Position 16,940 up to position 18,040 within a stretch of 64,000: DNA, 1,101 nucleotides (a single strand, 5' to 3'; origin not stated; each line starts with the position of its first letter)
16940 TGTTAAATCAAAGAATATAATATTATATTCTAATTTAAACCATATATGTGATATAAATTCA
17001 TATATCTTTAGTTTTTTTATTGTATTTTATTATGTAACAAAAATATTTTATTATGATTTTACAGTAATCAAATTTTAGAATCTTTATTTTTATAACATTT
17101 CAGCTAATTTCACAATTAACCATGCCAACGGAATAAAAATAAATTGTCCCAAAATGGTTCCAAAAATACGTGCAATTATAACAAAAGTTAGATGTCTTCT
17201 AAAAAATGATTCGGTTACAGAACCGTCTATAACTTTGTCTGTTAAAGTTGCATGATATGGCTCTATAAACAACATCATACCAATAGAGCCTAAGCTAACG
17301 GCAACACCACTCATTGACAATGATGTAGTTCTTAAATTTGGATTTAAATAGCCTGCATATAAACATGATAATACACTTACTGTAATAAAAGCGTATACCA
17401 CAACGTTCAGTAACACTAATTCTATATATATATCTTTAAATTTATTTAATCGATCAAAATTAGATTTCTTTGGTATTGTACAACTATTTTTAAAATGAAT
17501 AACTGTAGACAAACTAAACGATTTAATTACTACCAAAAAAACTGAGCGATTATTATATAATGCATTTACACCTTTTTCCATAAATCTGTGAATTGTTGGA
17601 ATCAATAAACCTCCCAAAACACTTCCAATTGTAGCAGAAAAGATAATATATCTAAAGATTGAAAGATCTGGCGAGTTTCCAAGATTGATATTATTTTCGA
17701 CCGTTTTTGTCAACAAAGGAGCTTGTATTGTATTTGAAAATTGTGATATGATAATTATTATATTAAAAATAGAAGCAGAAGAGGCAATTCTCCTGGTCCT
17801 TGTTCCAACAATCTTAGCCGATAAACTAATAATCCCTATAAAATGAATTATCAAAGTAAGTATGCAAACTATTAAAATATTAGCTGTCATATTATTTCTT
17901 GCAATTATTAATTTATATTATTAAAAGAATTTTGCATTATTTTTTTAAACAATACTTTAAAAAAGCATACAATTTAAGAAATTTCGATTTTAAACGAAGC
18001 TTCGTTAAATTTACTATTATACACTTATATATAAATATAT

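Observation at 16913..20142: AT-rich three-gene cassette: variant PIG-L/LmbE deacetylase + GT4 glycosyltransferase + Amj(DUF2837)-like membrane protein, a candidate GlcN-glycoconjugate synthesis and flipping module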

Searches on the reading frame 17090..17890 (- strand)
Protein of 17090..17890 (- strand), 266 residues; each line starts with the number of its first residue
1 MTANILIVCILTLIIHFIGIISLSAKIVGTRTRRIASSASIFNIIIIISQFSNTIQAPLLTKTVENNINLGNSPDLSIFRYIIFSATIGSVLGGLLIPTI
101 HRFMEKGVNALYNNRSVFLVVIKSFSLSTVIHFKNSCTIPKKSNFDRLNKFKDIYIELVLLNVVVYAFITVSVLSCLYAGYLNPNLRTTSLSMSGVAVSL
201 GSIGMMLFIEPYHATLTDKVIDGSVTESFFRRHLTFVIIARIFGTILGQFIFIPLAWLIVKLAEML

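Call 3: search_protein_families(library=pfam, proteins=[window:17090-17890:-], max_evalue=1)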
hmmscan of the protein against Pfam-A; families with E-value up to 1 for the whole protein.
window:17090-17890:- (266 aa): 1 family
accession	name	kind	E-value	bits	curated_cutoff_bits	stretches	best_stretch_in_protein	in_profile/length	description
PF10997.13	Amj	-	1e-70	238.5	27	1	11-262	1-252/253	Alternate to MurJ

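Call 4: search_protein_families(library=ncbifam, proteins=[window:17090-17890:-], max_evalue=1)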
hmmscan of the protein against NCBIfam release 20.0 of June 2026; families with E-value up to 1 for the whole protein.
window:17090-17890:- (266 aa): 0 families

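Call 33: find_homologous_proteins(query=window:17090-17890:-)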
Query window:17090-17890:- (266 aa): 117 proteins with E <= 0.001 among 1537 candidates.
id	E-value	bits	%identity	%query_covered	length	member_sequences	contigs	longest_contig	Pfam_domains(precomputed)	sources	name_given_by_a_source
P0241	1.9e-160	550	100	100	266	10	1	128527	PF10997.14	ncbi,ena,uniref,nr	ncbi:lipid II flippase family protein [uncultured Flavobacterium sp.]|uniref:lipid II flippase famil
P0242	1.5e-142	491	90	100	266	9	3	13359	PF10997.14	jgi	jgi:hypothetical protein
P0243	2.6e-142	490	89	100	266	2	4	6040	PF10997.14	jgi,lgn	-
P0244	6.1e-142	489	89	100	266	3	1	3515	PF10997.14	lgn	-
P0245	6.3e-141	486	86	100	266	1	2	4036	PF10997.14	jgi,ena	-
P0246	7.7e-141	486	88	100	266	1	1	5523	PF10997.14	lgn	-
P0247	7.7e-140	482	87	100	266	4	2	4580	PF10997.14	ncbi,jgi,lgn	jgi:hypothetical protein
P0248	5.5e-135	466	82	100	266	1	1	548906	PF10997.14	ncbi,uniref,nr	ncbi:lipid II flippase family protein [Flavobacterium sp. JAS]|uniref:lipid II flippase family prote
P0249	8.2e-117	407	70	100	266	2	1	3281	PF10997.14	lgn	-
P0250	2.3e-115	402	68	100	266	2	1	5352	PF10997.14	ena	-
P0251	1.5e-114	400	68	100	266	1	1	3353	PF10997.14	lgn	-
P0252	2.1e-112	393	67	100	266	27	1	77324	PF10997.14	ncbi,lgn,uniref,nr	ncbi:lipid II flippase family protein [Flavobacterium sp. CF136]|uniref:lipid II flippase family pro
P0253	3.2e-109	382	66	100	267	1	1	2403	PF10997.14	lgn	-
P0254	1.6e-108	380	67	99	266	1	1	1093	PF10997.14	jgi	jgi:hypothetical protein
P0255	3.2e-108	379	70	96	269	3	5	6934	PF10997.14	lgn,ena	-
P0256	4.5e-108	378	67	100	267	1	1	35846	PF10997.14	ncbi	ncbi:MAG: DUF2837 family protein [Chitinophagaceae bacterium]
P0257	7.7e-105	368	65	96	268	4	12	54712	PF10997.14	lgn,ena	-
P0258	4.8e-104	365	65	98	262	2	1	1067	PF10997.14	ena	-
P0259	2.2e-103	363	67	98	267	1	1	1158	PF10997.14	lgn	-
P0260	2.4e-102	360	63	99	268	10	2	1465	PF10997.14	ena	-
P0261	3.7e-102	359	65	98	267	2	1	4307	PF10997.14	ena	-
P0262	8.3e-102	358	62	99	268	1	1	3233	PF10997.14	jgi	jgi:hypothetical protein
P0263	8.4e-101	355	65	98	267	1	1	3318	PF10997.14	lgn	-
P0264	1.3e-100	354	60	98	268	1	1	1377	PF10997.14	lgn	-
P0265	1.8e-100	354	61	98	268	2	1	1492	PF10997.14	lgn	-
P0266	3.2e-100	353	63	95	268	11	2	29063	PF10997.14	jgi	-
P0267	3.8e-99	349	63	99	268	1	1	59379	PF10997.14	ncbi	-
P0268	8.2e-99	348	63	99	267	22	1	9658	PF10997.14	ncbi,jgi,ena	-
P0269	1.0e-98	348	61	98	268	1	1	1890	PF10997.14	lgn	-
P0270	2.6e-98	346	59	98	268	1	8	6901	PF10997.14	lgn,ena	-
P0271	2.8e-98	346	62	98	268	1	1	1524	PF10997.14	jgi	jgi:hypothetical protein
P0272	1.4e-97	344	62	99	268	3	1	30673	PF10997.14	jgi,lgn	jgi:hypothetical protein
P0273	2.5e-97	343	63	99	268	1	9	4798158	PF10997.14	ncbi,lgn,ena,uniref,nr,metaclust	ncbi:hypothetical protein Emtol_2622 [Emticicia oligotrophica DSM 17448]|uniref:Lipid II flippase Am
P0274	2.6e-97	343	64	99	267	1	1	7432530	PF10997.14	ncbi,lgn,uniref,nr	ncbi:lipid II flippase family protein [Runella sp. SP2]|uniref:lipid II flippase family protein n=1 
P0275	4.2e-97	342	62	99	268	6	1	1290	PF10997.14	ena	-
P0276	5.1e-97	342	62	99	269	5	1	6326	PF10997.14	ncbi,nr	ncbi:MAG: DUF2837 family protein [Flectobacillus sp.]|nr:DUF2837 family protein [Flectobacillus sp.]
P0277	1.0e-96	341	59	99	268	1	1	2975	PF10997.14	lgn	-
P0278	2.3e-96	340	60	98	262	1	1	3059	PF10997.14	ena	-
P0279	2.7e-96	340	61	99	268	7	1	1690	PF10997.14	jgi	-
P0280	5.0e-96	339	62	98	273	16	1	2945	PF10997.14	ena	-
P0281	8.0e-96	338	63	95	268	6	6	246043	PF10997.14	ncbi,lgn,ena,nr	ncbi:MAG: DUF2837 family protein [Arcicella sp.]|nr:DUF2837 family protein [Arcicella sp.]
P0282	5.5e-94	332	62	99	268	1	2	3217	PF10997.14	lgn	-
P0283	5.9e-94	332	58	100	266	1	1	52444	PF10997.14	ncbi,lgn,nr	ncbi:MAG: DUF2837 family protein [Sediminibacterium sp.]|nr:DUF2837 family protein [Sediminibacteriu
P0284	1.6e-93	331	58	98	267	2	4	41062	PF10997.14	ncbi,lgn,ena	-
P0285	1.8e-93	331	61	99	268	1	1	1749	PF10997.14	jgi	jgi:Alternate to MurJ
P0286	2.0e-93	330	60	98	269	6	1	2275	PF10997.14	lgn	-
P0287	3.2e-93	330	57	100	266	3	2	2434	PF10997.14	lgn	-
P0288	4.7e-92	326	57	99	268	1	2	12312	PF10997.14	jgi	jgi:Alternate to MurJ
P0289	6.7e-92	325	57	99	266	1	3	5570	PF10997.14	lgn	-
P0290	3.2e-88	313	60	95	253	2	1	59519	PF10997.14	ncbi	-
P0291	4.3e-88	313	55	100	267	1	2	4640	PF10997.14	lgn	-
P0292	2.7e-87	310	56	97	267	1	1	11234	PF10997.14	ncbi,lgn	-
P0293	1.1e-86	308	54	98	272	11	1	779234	PF10997.14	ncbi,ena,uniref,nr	ncbi:lipid II flippase family protein [Aquirufa nivalisilvae]|uniref:lipid II flippase family protei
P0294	2.7e-85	304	55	100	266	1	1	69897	PF10997.14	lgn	-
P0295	6.5e-85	303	55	98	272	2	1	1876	PF10997.14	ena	-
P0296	6.0e-84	299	61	84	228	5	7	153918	PF10997.14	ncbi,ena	-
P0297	4.0e-82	293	54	97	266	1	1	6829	PF10997.14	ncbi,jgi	jgi:hypothetical protein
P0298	7.8e-82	292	53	99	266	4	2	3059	PF10997.14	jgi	-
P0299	5.0e-81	290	52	100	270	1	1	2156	PF10997.14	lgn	-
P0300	5.8e-81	290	52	100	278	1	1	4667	PF10997.14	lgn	-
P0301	8.5e-81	289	52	95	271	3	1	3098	PF10997.14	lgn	-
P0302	1.7e-79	285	51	95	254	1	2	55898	PF10997.14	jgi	jgi:hypothetical protein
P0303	4.0e-75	270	54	95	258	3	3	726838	PF10997.14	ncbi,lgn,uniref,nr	ncbi:lipid II flippase family protein [Aquirufa ecclesiirivi]|uniref:lipid II flippase family protei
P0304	2.5e-73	265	51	99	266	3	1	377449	PF10997.14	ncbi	ncbi:lipid II flippase family protein [Aquirufa aurantiipilula]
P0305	9.8e-73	263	49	100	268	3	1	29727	PF10997.14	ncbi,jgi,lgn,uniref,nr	ncbi:Lipid II flippase Amj [Emticicia aquatica]|jgi:hypothetical protein|uniref:Lipid II flippase Am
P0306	1.4e-70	256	48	100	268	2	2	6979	PF10997.14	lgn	-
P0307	8.7e-67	243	47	97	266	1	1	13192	PF10997.14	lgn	-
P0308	9.2e-67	243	47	98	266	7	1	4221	PF10997.14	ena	-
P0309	1.0e-65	240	51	89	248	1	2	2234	PF10997.14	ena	-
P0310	9.5e-64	233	46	97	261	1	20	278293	PF10997.14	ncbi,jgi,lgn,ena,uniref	ncbi:DUF2837 family protein [Leadbetterella sp. DM7]|uniref:lipid II flippase family protein n=1 Tax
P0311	1.5e-62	229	45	97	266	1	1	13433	PF10997.14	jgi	jgi:hypothetical protein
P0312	2.6e-62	229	66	61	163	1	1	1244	PF10997.14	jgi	jgi:hypothetical protein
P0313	3.7e-62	228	46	97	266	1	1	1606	PF10997.14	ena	-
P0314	5.5e-62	227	44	98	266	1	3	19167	PF10997.14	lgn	-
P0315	6.9e-62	227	45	98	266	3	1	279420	PF10997.14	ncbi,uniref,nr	ncbi:lipid II flippase family protein [Emticicia sp. BO119]|uniref:lipid II flippase family protein 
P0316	7.5e-62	227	47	98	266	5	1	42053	PF10997.14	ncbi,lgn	-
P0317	2.2e-61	226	43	98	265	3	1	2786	PF10997.14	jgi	jgi:hypothetical protein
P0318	7.1e-60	221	44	100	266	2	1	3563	PF10997.14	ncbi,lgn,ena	-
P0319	8.7e-60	220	57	74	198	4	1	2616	PF10997.14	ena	-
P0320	1.2e-59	220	54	76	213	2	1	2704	PF10997.14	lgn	-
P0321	2.8e-59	219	44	96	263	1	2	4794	PF10997.14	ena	-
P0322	3.4e-59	218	45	100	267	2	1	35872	PF10997.14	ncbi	ncbi:lipid II flippase Amj family protein [candidate division KSB1 bacterium]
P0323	3.4e-57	212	40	97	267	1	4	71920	PF10997.14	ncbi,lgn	-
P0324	4.2e-57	211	44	100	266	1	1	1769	PF10997.14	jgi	jgi:hypothetical protein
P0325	4.3e-57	211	47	87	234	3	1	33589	PF10997.14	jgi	jgi:hypothetical protein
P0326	5.0e-57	211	43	100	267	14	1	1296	PF10997.14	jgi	-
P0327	5.4e-57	211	41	98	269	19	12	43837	PF10997.14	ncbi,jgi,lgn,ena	jgi:hypothetical protein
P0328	7.8e-57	211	40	98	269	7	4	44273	PF10997.14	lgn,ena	-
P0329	1.0e-56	210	42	100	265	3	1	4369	PF10997.14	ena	-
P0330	1.2e-56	210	42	100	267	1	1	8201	PF10997.14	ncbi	-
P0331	2.9e-56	209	41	100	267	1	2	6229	PF10997.14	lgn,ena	-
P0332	1.4e-55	206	42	98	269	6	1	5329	PF10997.14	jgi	-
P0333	4.4e-55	205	42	97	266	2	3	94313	PF10997.14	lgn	-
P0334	1.2e-54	203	41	100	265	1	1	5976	PF10997.14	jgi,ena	-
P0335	1.3e-54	203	41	100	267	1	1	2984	PF10997.14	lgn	-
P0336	1.3e-53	200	42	93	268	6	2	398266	PF10997.14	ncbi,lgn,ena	-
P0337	1.7e-53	200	40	100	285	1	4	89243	PF10997.14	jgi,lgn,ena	-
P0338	4.4e-53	198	39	100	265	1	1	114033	PF10997.14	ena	-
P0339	4.9e-53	198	39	100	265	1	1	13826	PF10997.14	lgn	-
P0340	1.4e-51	193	39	100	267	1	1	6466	PF10997.14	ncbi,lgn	-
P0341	3.0e-51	192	39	99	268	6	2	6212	PF10997.14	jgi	jgi:Alternate to MurJ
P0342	5.3e-51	192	37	92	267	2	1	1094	PF10997.14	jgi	-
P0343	1.2e-50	190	39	99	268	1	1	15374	PF10997.14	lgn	-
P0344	3.3e-50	189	39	99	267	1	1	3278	PF10997.14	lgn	-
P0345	8.1e-50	188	38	97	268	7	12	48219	PF10997.14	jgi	jgi:hypothetical protein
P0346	3.5e-49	186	45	86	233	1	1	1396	PF10997.14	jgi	jgi:hypothetical protein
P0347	2.1e-48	183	36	100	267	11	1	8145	PF10997.14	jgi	jgi:hypothetical protein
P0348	4.0e-48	182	54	61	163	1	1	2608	PF10997.14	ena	-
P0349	2.0e-46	177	36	99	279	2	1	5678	PF10997.14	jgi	jgi:hypothetical protein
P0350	4.1e-46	176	37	100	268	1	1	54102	PF10997.14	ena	-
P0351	1.3e-42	164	37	99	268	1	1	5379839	PF10997.14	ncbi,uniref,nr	ncbi:lipid II flippase family protein [Arcticibacterium luteifluviistationis]|uniref:Lipid II flippa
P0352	4.6e-42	162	39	85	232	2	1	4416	PF10997.14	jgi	jgi:hypothetical protein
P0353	5.4e-42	162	60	54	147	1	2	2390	PF10997.14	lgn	-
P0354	6.6e-42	162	37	99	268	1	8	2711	PF10997.14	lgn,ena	-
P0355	7.0e-40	155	38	82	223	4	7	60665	PF10997.14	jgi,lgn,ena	jgi:hypothetical protein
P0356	1.0e-28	119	31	99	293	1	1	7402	PF10997.14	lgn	-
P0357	1.3e-25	108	32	73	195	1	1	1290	PF10997.14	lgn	-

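Call 34: find_encoding_contigs(protein=P0273, flank=6000, max_places=1)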
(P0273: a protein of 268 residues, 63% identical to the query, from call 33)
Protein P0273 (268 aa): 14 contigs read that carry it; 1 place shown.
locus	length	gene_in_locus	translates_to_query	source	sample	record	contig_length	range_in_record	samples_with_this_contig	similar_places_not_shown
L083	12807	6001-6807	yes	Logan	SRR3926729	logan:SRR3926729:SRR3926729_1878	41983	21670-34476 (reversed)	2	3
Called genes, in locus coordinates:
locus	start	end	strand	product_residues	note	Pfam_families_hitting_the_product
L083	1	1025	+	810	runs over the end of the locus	PF02927:CelD_N, PF00759:Glyco_hydro_9, PF01522:Polysacc_deac_1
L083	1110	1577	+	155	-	PF00578:AhpC-TSA, PF08534:Redoxin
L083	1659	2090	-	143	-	PF04020:Phage_holin_4_2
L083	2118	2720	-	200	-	PF01502:PRA-CH, PF01503:PRA-PH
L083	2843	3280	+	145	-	-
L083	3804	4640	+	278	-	PF05853:BKACE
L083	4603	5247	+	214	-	PF00132:Hexapep, PF14602:Hexapep_2 (weak)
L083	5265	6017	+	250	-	-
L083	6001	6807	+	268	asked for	PF10997:Amj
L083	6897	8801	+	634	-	PF00580:UvrD-helicase (weak), PF04851:ResIII, PF13086:AAA_11, PF13604:AAA_30, PF01443:Viral_helicase1 (faint), PF09848:SLFN-g3_helicase (weak), PF13245:AAA_19, PF13087:AAA_12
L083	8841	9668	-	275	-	PF04116:FA_hydroxylase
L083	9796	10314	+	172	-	PF08645:PNK3P, PF00702:Hydrolase, PF13419:HAD_2, PF13242:Hydrolase_like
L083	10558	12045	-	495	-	PF02784:Orn_Arg_deC_N, PF00278:Orn_DAP_Arg_deC (weak)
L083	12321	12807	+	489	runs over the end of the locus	PF01225:Mur_ligase, PF08245:Mur_ligase_M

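Call 35: find_encoding_contigs(protein=P0293, flank=6000, max_places=1)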
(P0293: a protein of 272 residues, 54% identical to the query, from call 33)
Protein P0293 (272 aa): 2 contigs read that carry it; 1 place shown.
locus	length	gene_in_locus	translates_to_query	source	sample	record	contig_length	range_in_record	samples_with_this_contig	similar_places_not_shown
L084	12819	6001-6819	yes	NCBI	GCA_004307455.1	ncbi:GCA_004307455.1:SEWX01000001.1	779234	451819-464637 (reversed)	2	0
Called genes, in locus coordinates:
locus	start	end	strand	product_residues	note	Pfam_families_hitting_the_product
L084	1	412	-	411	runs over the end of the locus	PF07670:Gate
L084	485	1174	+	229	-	PF01427:Peptidase_M15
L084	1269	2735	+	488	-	PF02321:OEP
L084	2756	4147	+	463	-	PF25917:BSH_RND, PF25973:BSH_CzcB (weak), PF25885:HH_EMRA (weak), PF25876:HH_MFP_RND, PF25990:Beta-barrel_YknX (weak), PF26002:Beta-barrel_AprE (weak), PF25989:YknX_C (weak), PF25975:CzcB_C (weak), +1 more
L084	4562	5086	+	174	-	PF00908:dTDP_sugar_isom, PF14667:Polysacc_synt_C (weak)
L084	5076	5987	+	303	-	PF00535:Glycos_transf_2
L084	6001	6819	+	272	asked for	PF10997:Amj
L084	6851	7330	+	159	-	PF02627:CMD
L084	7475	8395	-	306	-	PF07859:Abhydrolase_3 (weak), PF20434:BD-FAE (weak)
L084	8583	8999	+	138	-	PF00126:HTH_1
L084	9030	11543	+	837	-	PF07715:Plug, PF00593:TonB_dep_Rec_b-barrel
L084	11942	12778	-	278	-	PF01925:TauE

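Call 36: find_encoding_contigs(protein=P0351, flank=6000, max_places=1)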
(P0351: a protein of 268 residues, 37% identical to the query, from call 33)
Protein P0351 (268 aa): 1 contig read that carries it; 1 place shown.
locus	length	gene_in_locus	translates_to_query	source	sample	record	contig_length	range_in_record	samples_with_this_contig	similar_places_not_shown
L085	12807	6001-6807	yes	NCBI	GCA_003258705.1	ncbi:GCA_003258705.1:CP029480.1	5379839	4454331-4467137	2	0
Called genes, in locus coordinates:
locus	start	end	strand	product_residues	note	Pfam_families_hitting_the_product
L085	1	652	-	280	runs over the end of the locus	PF01557:FAA_hydrolase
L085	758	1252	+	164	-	PF00293:NUDIX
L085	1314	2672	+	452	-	PF00171:Aldedh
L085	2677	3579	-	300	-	PF00850:Hist_deacetyl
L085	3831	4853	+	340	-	-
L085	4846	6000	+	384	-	PF14907:NTP_transf_5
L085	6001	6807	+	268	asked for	PF10997:Amj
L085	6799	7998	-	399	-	PF13472:Lipase_GDSL_2 (weak)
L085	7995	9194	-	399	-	PF07995:GSDH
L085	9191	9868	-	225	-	PF00535:Glycos_transf_2, PF10111:Glyco_tranf_2_2, PF13641:Glyco_tranf_2_3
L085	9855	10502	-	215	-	PF00535:Glycos_transf_2, PF10111:Glyco_tranf_2_2, PF13641:Glyco_tranf_2_3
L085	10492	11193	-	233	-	PF00535:Glycos_transf_2, PF10111:Glyco_tranf_2_2, PF13641:Glyco_tranf_2_3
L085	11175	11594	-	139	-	PF05402:PqqD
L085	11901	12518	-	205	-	PF06439:3keto-disac_hyd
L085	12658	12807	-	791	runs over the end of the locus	PF12704:MacB_PCD, PF02687:FtsX, PF12704:MacB_PCD, PF02687:FtsX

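Call 37: find_encoding_contigs(protein=P0283, flank=6000, max_places=1)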
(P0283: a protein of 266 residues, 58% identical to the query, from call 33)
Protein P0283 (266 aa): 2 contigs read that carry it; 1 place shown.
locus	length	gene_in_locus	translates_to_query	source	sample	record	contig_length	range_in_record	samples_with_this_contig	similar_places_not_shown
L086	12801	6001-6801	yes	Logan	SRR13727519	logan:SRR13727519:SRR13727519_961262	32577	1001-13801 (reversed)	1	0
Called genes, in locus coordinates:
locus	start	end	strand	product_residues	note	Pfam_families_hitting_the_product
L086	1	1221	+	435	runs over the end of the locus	-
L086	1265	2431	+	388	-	PF00534:Glycos_transf_1, PF13692:Glyco_trans_1_4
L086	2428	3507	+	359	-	PF02350:Epimerase_2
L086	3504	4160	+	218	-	PF00583:Acetyltransf_1, PF13508:Acetyltransf_7 (weak)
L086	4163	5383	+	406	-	PF01041:DegT_DnrJ_EryC1, PF00155:Aminotran_1_2, PF01041:DegT_DnrJ_EryC1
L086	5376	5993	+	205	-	PF02397:Bac_transf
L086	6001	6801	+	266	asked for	PF10997:Amj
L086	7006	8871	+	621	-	PF02543:Carbam_trans_N, PF16861:Carbam_trans_C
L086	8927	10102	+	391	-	PF13472:Lipase_GDSL_2 (faint)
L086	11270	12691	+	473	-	PF03062:MBOAT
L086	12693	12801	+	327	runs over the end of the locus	-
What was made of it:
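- Tried and rejected: Four Bacteroidota loci suggested this (calls 34-37).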

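Call 68: find_encoding_contigs(protein=P0241, flank=10000, max_places=3)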
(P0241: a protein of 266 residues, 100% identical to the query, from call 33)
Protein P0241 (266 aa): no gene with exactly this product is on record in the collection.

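Call 70: find_encoding_contigs(protein=P0322, flank=6000, max_places=1)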
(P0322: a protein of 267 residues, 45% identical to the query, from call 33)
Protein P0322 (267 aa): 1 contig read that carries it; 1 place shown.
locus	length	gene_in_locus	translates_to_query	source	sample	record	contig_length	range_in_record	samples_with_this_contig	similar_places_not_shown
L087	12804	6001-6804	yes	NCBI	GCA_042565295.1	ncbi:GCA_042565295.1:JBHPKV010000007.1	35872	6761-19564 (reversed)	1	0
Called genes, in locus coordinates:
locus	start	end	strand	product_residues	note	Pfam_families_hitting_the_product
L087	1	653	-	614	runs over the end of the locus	PF00664:ABC_membrane, PF00005:ABC_tran, PF02463:SMC_N (faint)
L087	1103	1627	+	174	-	PF17170:DUF5128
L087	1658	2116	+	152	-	-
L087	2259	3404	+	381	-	PF17170:DUF5128, PF01436:NHL (weak)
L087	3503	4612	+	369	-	PF08450:SGL (faint), PF17170:DUF5128, PF01436:NHL (faint)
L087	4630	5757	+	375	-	PF01436:NHL (faint), PF17170:DUF5128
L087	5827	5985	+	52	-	-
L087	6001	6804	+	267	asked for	PF10997:Amj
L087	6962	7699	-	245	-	-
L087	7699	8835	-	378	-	PF01011:PQQ (faint), PF13360:PQQ_2 (weak), PF13570:Beta-prop_ACSF4, PF25292:Beta-prop_CGLA (faint), PF13360:PQQ_2, PF13570:Beta-prop_ACSF4, PF13360:PQQ_2, PF13570:Beta-prop_ACSF4 (weak)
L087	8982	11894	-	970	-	PF13485:Peptidase_MA_2, PF00930:DPPIV_N (faint), PF26549:Tricorn_N (faint), PF26550:Tricorn_2nd, PF07676:PD40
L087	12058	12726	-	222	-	PF01121:CoaE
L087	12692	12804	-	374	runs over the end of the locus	PF00437:T2SSE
